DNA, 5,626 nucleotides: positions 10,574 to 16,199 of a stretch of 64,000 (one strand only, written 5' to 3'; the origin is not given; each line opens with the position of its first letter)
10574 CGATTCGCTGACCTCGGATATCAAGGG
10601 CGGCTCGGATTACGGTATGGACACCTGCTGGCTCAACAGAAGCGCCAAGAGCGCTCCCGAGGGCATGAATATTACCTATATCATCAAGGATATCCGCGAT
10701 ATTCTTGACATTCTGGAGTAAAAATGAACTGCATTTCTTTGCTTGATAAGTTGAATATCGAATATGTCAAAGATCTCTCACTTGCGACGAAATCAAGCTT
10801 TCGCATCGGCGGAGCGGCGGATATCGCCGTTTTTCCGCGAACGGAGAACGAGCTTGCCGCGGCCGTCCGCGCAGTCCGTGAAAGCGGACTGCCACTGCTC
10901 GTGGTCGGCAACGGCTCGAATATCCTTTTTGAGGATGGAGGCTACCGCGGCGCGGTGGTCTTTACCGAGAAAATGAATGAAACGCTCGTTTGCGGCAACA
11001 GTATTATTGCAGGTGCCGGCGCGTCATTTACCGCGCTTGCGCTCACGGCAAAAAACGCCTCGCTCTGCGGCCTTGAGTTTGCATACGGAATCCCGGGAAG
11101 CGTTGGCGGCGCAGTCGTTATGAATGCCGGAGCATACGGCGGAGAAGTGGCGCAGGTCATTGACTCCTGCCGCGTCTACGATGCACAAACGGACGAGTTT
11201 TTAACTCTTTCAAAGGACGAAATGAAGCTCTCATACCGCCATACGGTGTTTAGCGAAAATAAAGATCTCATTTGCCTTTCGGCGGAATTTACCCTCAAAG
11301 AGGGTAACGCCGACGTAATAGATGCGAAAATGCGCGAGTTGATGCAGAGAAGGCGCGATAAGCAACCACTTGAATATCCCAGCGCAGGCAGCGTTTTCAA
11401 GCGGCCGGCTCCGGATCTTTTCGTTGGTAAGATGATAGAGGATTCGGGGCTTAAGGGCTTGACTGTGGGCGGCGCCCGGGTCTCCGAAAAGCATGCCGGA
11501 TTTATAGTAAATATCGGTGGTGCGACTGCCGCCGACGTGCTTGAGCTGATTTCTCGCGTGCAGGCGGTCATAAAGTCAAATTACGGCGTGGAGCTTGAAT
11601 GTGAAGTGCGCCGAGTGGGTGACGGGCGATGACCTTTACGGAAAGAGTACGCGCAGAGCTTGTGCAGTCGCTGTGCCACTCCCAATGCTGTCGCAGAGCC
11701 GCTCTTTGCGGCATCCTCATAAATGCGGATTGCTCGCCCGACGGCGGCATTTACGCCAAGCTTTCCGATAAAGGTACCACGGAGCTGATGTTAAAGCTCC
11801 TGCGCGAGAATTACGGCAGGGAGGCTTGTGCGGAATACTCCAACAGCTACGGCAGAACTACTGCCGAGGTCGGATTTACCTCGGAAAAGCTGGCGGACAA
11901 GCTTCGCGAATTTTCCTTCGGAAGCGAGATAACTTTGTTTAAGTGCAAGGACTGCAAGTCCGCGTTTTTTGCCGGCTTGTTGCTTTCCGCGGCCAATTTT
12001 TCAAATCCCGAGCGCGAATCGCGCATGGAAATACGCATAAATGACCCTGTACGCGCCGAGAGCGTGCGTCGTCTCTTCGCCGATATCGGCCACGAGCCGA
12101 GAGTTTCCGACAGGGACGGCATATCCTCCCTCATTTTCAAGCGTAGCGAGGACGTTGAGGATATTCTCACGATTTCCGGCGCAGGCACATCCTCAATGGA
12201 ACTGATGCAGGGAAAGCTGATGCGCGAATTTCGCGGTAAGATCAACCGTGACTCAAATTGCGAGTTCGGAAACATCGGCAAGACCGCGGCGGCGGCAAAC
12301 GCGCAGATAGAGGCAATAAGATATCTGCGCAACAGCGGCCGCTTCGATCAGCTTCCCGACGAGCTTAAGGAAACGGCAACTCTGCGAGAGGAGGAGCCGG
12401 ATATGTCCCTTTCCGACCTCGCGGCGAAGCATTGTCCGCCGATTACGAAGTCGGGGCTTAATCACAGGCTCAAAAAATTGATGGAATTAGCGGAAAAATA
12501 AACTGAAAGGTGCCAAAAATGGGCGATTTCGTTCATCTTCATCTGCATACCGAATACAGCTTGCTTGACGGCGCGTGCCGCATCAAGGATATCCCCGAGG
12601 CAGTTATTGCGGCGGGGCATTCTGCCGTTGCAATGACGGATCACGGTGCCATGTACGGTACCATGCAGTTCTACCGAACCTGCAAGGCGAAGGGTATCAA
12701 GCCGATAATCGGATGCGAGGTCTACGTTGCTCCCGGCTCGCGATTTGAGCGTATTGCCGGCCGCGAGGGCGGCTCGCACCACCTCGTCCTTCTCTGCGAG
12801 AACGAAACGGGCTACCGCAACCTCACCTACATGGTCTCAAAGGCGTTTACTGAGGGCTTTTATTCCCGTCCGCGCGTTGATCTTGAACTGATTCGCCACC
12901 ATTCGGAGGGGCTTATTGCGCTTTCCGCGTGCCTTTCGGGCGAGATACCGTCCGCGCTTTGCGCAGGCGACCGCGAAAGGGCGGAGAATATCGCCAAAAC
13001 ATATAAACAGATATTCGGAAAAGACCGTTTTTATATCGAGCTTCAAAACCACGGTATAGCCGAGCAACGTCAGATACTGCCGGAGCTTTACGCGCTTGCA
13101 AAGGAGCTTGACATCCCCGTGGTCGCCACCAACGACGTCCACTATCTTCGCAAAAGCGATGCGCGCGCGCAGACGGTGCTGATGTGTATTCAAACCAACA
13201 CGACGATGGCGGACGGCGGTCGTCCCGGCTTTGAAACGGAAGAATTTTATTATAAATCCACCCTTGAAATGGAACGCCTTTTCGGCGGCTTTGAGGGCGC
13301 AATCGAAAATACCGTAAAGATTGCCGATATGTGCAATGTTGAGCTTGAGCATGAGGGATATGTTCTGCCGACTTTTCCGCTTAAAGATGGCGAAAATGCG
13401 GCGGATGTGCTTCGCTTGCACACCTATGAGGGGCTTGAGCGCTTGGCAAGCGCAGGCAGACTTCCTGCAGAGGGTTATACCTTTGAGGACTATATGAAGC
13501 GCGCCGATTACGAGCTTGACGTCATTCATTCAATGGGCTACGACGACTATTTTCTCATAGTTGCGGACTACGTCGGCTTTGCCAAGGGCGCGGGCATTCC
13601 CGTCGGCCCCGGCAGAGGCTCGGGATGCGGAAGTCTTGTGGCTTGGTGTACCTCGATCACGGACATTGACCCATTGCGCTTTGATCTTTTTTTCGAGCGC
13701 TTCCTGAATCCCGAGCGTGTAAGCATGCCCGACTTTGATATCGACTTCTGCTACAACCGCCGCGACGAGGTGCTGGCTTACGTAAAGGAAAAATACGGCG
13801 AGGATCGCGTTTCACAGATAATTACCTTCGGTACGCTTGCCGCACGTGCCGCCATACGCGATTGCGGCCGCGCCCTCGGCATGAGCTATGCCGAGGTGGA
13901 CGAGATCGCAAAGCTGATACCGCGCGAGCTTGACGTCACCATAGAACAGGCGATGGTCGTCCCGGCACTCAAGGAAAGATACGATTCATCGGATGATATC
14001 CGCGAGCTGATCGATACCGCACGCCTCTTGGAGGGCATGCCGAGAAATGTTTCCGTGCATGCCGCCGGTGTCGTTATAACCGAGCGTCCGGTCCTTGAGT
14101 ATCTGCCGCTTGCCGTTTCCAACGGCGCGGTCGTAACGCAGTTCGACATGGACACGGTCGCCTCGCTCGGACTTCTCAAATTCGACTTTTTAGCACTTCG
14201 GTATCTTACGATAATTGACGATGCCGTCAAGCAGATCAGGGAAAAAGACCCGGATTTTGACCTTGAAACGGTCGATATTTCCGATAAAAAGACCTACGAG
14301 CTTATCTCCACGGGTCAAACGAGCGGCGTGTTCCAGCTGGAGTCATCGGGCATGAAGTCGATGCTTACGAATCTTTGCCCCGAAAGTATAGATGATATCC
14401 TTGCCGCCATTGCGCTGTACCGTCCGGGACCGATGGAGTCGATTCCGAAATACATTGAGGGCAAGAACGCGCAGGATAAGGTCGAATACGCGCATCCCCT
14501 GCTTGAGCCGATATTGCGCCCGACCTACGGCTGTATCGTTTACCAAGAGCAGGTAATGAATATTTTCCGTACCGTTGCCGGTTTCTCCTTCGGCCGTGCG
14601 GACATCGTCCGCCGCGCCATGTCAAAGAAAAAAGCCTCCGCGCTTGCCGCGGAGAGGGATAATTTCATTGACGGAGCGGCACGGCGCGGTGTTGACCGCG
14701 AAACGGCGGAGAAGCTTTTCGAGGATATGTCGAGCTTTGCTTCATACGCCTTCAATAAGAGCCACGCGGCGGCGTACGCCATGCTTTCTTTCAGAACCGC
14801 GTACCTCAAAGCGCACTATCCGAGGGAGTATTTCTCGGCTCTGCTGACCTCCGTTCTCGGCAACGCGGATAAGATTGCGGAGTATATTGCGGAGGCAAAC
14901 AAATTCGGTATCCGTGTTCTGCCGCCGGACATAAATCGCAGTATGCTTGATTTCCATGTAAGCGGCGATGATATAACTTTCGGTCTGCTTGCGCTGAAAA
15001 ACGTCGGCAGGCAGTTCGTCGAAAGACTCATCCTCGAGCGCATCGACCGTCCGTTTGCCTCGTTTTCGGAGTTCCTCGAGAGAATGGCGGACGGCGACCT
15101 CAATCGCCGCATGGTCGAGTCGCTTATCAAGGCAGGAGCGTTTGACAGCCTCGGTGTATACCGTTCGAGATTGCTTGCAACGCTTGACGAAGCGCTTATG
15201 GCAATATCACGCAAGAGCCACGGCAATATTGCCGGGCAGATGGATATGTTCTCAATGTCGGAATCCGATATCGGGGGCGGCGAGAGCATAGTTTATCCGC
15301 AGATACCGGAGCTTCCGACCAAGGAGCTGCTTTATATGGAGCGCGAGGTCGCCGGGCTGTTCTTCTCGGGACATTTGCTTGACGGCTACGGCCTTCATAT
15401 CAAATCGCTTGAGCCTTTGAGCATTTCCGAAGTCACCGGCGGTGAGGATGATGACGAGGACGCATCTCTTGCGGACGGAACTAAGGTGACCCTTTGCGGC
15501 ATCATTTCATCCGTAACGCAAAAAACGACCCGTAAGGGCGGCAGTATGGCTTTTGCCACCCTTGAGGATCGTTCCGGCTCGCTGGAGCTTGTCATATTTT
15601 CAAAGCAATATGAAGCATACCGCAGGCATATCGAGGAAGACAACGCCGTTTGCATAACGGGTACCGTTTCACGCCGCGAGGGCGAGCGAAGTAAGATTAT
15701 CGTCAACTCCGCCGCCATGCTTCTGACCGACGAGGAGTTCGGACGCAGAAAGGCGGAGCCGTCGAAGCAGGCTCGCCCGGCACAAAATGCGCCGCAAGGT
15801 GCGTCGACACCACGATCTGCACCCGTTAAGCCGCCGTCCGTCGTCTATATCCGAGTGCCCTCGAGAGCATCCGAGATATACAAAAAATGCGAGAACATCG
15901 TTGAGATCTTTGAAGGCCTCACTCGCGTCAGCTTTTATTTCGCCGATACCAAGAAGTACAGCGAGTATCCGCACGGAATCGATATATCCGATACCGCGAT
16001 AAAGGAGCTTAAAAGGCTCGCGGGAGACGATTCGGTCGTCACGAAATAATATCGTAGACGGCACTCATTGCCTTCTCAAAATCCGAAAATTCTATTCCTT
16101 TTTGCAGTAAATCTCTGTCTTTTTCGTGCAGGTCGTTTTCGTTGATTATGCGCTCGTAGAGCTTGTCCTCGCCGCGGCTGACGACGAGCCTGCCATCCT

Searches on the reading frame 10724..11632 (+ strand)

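Call 5: search_protein_families(library=pfam, proteins=[window:10724-11632:+], max_evalue=0.001)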
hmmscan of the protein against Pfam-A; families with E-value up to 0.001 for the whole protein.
window:10724-11632:+ (302 aa): 2 families
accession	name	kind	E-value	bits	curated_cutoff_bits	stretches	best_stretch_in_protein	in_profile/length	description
PF02873.21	MurB_C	-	2.7e-36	124.2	27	1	199-298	2-99/99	UDP-N-acetylenolpyruvoylglucosamine reductase, C-terminal domain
PF01565.28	FAD_binding_4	-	5e-22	78.5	26.4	1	33-154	2-131/139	FAD binding domain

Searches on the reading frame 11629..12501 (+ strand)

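Call 5: search_protein_families(library=pfam, proteins=[window:11629-12501:+], max_evalue=0.001)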
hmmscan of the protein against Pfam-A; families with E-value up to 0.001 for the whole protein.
window:11629-12501:+ (290 aa): 2 families
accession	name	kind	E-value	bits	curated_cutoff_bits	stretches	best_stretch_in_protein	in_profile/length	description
PF02650.20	HTH_WhiA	-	3.9e-29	101.4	27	1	205-288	1-84/84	WhiA C-terminal HTH domain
PF14527.11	LAGLIDADG_WhiA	-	3.3e-10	40.4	23.2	1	111-202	2-93/93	WhiA LAGLIDADG-like domain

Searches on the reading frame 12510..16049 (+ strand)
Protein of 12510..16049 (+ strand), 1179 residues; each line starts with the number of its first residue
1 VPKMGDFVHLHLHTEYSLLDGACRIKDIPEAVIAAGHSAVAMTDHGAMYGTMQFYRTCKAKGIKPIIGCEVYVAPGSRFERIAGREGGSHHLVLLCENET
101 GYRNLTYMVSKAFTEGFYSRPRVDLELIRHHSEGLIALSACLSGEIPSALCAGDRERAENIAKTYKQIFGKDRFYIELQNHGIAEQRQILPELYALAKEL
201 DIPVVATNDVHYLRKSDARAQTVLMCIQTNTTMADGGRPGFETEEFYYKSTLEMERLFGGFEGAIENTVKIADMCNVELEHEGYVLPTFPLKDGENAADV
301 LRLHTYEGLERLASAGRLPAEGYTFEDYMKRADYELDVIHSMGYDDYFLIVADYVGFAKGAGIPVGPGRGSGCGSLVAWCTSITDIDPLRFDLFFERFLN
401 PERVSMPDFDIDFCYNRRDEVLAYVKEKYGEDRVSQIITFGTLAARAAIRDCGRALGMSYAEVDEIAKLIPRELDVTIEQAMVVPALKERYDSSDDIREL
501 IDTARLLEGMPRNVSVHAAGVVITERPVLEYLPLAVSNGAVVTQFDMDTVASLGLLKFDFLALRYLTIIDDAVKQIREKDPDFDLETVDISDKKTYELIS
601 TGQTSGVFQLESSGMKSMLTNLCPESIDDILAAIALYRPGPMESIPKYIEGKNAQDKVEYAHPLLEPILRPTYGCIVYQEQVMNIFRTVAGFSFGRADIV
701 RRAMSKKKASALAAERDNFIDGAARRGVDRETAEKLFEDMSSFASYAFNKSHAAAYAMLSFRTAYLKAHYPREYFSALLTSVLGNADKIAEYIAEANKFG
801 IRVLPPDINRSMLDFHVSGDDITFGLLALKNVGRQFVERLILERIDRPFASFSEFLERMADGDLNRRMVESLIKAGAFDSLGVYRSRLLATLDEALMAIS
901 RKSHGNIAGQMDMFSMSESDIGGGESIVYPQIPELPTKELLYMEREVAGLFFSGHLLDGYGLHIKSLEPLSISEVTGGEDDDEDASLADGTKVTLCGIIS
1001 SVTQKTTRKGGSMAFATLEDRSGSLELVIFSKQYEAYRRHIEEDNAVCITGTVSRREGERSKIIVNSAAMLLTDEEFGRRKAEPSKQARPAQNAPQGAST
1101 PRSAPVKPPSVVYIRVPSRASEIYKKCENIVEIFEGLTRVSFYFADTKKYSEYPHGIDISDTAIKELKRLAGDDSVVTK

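Call 5: search_protein_families(library=pfam, proteins=[window:12510-16049:+], max_evalue=0.001)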
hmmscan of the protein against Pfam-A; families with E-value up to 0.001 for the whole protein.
window:12510-16049:+ (1179 aa): 5 families
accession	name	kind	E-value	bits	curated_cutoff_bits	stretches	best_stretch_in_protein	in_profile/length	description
PF07733.18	DNA_pol3_alpha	-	5.4e-96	321.6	23.9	1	302-562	4-260/260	Bacterial DNA polymerase III alpha NTPase domain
PF02811.25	PHP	-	1e-59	202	26.4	1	9-181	1-164/164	PHP domain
PF17657.6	DNA_pol3_finger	-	1e-58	197.8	22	1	566-726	2-165/166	Bacterial DNA polymerase III alpha subunit finger domain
PF14579.12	HHH_6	-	4.9e-26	91.2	25.6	1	800-887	1-89/90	Helix-hairpin-helix motif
PF01336.31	tRNA_anti-codon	-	1.6e-15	57.2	27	1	993-1067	1-71/75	OB-fold nucleic acid binding domain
